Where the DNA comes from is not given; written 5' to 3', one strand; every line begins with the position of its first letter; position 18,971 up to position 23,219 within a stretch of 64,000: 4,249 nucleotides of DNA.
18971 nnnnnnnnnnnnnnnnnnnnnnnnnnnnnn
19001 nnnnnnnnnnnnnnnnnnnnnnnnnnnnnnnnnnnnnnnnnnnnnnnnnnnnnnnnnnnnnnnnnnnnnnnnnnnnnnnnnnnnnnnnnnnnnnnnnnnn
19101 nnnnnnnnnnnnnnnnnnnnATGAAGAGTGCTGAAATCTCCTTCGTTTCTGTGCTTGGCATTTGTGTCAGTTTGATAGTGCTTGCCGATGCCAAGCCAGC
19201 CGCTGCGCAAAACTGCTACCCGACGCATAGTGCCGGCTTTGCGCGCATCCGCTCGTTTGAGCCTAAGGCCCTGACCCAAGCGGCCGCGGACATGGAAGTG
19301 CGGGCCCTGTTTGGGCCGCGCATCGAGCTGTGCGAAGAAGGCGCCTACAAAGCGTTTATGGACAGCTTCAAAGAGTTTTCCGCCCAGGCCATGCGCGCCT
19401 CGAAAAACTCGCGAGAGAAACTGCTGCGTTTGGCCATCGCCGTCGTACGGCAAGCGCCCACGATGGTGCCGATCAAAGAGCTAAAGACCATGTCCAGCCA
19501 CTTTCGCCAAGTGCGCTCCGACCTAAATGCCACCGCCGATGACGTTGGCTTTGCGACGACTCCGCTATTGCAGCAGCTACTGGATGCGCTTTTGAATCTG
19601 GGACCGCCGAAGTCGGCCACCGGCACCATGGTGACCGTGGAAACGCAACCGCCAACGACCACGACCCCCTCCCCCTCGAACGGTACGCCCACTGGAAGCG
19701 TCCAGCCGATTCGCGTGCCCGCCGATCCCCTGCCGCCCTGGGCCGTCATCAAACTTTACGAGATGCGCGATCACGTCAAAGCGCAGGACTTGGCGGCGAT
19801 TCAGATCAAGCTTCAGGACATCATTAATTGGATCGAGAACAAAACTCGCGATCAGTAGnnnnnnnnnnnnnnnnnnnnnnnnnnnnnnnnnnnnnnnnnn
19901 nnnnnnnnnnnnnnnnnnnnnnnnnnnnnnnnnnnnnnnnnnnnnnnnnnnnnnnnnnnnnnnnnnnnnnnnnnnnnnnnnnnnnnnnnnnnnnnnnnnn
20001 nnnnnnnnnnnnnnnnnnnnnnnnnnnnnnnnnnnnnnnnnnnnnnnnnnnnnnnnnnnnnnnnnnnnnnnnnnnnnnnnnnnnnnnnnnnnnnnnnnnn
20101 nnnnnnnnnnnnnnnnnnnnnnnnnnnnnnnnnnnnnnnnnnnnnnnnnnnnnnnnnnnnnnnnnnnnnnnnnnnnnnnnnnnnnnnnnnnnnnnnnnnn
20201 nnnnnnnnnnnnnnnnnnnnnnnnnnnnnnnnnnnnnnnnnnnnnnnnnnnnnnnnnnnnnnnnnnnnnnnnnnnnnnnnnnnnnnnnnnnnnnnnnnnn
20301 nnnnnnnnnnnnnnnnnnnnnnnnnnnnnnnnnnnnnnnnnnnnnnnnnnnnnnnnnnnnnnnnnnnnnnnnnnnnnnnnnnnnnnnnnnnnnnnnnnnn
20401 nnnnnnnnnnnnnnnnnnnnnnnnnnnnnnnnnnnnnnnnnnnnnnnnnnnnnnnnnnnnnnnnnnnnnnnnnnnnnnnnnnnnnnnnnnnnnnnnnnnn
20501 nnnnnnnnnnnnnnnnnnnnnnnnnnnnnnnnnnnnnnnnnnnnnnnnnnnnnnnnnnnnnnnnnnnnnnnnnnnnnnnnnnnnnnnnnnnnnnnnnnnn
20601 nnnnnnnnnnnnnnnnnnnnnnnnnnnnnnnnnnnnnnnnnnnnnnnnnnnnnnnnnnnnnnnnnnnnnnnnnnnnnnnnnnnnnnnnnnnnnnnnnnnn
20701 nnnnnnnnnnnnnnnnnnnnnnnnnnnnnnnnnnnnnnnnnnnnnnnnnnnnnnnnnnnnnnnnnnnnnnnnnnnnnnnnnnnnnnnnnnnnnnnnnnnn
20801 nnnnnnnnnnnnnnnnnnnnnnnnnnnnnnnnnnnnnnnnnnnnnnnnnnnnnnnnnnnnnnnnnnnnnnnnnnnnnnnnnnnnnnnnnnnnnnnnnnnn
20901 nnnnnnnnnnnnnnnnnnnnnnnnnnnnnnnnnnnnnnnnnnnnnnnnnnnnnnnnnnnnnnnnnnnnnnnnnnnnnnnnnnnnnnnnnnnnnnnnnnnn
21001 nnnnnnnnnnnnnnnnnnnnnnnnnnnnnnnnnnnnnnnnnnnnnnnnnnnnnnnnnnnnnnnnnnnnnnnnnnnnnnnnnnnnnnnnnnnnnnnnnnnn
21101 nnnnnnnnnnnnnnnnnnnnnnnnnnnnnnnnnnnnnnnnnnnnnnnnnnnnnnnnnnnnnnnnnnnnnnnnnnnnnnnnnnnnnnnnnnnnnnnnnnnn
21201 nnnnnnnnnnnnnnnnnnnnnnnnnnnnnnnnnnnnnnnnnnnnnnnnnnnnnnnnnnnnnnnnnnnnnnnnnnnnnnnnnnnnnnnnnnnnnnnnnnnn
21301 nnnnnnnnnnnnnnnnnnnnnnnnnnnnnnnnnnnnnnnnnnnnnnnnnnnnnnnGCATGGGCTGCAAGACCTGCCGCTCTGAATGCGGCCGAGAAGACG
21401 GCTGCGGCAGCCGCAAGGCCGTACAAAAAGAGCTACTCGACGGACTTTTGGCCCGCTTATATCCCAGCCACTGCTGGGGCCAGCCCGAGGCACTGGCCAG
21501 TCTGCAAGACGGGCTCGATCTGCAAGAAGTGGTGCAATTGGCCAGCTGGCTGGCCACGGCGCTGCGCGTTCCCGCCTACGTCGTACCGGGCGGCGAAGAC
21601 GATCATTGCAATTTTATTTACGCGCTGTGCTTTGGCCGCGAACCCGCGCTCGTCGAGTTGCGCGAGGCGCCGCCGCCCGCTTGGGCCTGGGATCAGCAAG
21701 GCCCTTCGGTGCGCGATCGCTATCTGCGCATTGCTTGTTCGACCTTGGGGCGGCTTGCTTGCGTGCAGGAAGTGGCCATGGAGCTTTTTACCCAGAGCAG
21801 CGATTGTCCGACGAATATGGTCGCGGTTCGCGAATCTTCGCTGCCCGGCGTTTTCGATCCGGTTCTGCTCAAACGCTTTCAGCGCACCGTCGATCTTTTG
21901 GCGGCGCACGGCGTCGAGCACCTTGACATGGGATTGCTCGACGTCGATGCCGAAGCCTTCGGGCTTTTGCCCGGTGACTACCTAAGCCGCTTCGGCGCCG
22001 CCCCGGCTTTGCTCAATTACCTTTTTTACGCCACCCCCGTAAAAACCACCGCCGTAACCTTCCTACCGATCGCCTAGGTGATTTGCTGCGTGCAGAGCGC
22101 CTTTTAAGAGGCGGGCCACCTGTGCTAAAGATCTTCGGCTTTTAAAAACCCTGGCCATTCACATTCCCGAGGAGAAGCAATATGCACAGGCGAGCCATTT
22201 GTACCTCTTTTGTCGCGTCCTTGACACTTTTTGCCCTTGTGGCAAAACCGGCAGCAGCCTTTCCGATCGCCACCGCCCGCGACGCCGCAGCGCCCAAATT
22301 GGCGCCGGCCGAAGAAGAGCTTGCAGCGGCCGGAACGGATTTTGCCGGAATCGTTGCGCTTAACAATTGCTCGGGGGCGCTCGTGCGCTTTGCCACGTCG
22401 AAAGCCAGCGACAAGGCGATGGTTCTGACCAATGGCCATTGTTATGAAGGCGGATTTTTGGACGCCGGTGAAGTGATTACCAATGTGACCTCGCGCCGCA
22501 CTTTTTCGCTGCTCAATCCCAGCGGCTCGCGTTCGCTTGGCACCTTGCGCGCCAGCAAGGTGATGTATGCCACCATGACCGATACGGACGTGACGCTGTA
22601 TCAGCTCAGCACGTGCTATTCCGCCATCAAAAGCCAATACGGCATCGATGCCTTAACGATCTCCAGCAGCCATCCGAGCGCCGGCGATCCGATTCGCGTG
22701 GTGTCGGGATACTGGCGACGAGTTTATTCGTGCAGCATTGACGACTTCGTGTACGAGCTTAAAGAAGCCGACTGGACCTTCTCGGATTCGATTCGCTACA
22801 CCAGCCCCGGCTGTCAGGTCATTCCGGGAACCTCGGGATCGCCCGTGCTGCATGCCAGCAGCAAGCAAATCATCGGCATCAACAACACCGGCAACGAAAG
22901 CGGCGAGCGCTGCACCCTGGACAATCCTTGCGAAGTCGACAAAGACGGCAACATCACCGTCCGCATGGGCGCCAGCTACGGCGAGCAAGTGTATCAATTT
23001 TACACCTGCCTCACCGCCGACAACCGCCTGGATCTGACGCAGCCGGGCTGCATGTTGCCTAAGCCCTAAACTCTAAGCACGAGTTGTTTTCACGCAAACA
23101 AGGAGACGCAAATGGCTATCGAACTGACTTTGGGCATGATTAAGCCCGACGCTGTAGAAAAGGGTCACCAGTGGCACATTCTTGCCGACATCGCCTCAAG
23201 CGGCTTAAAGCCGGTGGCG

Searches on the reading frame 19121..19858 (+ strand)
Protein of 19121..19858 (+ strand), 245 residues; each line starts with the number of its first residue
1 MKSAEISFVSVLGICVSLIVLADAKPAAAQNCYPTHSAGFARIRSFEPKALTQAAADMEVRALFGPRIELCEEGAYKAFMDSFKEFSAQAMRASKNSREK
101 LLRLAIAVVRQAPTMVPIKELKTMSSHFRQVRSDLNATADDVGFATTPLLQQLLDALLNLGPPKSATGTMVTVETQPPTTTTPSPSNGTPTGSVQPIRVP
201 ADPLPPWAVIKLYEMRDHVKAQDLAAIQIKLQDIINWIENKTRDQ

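Call 3: search_protein_families(library=pfam, proteins=[window:19121-19858:+], max_evalue=1)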
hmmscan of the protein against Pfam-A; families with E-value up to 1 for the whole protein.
window:19121-19858:+ (245 aa): 1 family
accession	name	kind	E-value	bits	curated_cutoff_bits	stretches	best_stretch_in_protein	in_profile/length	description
PF00157.23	Pou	-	0.064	13.6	27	1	119-147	4-32/72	Pou domain - N-terminal to homeobox domain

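Call 4: search_protein_families(library=ncbifam, proteins=[window:19121-19858:+], max_evalue=1)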
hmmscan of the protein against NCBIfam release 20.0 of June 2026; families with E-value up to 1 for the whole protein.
window:19121-19858:+ (245 aa): 0 families

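Call 23: find_homologous_proteins(query=window:19121-19858:+)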
Query window:19121-19858:+ (245 aa): 35 proteins with E <= 0.001 among 1006 candidates.
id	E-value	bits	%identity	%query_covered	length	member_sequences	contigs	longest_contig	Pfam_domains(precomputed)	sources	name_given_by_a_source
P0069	2.2e-150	516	96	100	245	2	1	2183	-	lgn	-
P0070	4.0e-97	342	63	100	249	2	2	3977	-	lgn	-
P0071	1.0e-91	325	66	92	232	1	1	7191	-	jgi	jgi:hypothetical protein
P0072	1.1e-91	324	65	98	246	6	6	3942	-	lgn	-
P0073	1.2e-91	324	68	93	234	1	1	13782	-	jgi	-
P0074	4.1e-91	323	61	98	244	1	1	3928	-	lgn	-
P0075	1.0e-90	321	64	98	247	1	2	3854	-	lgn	-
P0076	7.7e-88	312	62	94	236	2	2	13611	-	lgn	-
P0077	1.2e-87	311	60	98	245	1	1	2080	-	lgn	-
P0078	6.6e-86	305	60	100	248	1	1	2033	-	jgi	jgi:hypothetical protein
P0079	2.0e-84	301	59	99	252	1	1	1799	-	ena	-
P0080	1.1e-81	292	62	88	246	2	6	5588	-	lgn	-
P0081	5.0e-79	283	58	91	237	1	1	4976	-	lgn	-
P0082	1.1e-78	282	57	96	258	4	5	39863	-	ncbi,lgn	-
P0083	6.4e-78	279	59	89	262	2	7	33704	-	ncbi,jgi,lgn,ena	-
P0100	2.1e-44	170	42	94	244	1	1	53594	-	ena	-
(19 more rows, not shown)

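Call 36: predict_structure(alignment_id=A4)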
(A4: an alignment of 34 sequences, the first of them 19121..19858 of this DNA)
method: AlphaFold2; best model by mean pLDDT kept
length: 245 residues; sequences in the alignment: 34
mean_pLDDT: 80.4   pTM: 0.58
mean pLDDT of the five models: 80.4, 79.4, 78.6, 76.6, 76.5
residues with pLDDT >= 90: 125; 70-90: 59; 50-70: 20; < 50: 41
segments of 3 or more residues with pLDDT < 50: 1-8, 169-195
pLDDT, mean of each block of 10 residues (from residue 1): 45 50 61 92 97 97 92 93 98 96 98 92 96 97 90 96 74 36 36 55 86 87 86 87 71
secondary structure, 60 per line:
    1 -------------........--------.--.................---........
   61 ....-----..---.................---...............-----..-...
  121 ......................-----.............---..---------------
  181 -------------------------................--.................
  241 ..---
elements in order: H14-21 H33-49 H53-64 H75-91 H95-109 H118-142 H148-160 H206-221 H224-242

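Call 63: search_solved_structures(query=A4, max_evalue=1)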
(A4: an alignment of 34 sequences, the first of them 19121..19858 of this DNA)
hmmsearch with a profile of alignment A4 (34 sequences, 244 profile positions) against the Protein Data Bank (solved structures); distinct sequences matched with E-value up to 1: 2.
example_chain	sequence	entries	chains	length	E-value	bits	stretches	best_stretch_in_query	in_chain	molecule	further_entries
3pn7_C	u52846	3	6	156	0.57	12.5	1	70-89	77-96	Myosin essential light chain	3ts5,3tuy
2os8_C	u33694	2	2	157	0.57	12.5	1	70-89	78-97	Myosin essential light chain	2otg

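Call 75: find_encoding_contigs(protein=P0100, flank=5000, max_places=1)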
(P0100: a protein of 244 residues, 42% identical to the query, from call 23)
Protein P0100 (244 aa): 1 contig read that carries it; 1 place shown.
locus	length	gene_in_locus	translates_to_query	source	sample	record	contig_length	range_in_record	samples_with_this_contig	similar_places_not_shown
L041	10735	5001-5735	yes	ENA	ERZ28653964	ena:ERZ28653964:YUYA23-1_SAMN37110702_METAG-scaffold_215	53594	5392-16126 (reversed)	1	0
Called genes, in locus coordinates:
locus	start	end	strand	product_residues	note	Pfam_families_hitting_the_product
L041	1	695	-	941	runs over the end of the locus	PF13620:CarboxypepD_reg, PF22904:NOMO1-like_2nd (weak), PF25183:OMP_b-brl_4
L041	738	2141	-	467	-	-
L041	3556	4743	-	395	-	-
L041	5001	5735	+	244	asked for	-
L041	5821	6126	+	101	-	-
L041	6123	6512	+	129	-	-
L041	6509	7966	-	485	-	PF00324:AA_permease, PF13520:AA_permease_2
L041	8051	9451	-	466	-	PF27011:DUF8331 (weak), PF13229:Beta_helix (weak)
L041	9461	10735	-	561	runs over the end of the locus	-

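Call 77: search_protein_families(library=padloc, proteins=[window:19121-19858:+], max_evalue=0.01)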
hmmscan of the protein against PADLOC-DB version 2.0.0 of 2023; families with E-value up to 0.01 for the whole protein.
window:19121-19858:+ (245 aa): 0 families

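Call 78: search_protein_families(library=phrogs, proteins=[window:19121-19858:+], max_evalue=0.01)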
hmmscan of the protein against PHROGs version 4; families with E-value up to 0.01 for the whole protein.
window:19121-19858:+ (245 aa): 0 families

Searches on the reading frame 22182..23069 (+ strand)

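Call 49: search_protein_families(library=pfam, proteins=[window:22182-23069:+], max_evalue=0.001)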
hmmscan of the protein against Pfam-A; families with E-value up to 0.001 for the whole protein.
window:22182-23069:+ (295 aa): 2 families
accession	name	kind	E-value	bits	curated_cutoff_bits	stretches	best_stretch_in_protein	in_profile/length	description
PF13365.12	Trypsin_2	-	3.2e-10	41.3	27.6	1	78-233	10-144/144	Trypsin-like peptidase domain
PF00089.32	Trypsin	-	0.00058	20.2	20.6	0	75-241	31-202/220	Trypsin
